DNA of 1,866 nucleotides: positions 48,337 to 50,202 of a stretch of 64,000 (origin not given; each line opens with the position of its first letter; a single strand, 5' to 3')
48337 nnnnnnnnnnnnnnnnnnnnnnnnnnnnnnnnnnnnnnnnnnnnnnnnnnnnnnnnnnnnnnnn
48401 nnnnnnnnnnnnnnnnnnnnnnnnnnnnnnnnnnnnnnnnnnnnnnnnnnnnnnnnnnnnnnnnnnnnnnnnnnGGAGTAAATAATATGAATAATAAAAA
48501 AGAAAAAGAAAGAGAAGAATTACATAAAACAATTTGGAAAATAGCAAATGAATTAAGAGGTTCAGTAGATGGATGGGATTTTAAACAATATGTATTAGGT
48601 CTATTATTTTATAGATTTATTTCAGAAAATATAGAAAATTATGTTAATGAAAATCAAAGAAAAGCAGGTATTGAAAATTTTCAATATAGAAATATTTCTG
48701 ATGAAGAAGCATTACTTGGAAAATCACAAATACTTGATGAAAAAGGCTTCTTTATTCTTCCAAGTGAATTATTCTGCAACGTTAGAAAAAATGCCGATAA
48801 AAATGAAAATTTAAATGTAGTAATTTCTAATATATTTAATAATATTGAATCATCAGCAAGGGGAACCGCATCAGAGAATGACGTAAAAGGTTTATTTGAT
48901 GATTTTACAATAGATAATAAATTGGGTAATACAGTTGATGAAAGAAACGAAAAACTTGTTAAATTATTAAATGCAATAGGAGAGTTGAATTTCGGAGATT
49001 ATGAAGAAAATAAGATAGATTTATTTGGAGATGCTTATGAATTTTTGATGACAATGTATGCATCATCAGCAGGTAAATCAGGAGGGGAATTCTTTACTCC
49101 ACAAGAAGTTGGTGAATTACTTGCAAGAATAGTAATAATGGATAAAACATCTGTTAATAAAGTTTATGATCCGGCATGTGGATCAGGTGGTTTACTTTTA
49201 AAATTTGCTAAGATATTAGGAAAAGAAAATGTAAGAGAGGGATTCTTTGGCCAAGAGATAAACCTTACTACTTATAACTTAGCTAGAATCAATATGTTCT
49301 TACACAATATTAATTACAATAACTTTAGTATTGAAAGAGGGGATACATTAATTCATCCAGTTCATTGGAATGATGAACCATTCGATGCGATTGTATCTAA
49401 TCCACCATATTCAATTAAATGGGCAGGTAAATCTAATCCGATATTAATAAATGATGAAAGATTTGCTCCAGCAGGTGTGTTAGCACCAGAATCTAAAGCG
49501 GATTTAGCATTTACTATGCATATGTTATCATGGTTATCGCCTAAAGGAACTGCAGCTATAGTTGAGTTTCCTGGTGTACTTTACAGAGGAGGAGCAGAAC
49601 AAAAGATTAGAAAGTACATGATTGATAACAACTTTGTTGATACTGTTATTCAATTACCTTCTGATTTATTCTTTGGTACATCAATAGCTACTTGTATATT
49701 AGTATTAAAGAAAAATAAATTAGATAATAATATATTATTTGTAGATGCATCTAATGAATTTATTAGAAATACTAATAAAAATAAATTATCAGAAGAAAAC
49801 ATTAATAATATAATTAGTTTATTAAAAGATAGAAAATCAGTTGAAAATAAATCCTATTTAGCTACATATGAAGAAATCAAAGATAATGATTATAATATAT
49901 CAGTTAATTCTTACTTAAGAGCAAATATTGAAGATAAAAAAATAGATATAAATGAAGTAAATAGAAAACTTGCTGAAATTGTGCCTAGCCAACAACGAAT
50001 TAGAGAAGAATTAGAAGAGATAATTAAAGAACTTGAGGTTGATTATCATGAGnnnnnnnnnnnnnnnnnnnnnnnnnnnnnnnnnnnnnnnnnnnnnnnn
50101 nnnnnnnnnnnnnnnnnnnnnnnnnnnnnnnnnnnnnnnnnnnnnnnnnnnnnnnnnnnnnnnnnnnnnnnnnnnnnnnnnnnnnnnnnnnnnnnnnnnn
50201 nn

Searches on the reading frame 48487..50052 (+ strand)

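Call 104: search_protein_families(library=pfam, proteins=[window:48487-50052:+], max_evalue=0.001)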
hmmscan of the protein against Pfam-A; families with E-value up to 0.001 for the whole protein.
window:48487-50052:+ (522 aa): 5 families
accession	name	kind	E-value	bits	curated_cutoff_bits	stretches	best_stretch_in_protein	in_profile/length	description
PF02384.22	N6_Mtase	-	1.2e-111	373.5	20.4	1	176-482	2-308/311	N-6 DNA Methylase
PF12161.14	HsdM_N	-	1.9e-18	67.8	24.5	1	12-164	1-135/135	HsdM N-terminal domain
PF13847.12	Methyltransf_31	-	6.6e-06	26.3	27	1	222-309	3-82/145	Methyltransferase domain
PF07669.17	Eco57I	-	0.0001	22.8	25.3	1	269-393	19-169/171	Eco57I restriction-modification methylase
PF01170.24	UPF0020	-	0.00093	19.4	22.3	0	224-311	30-134/197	RMKL-like, methyltransferase domain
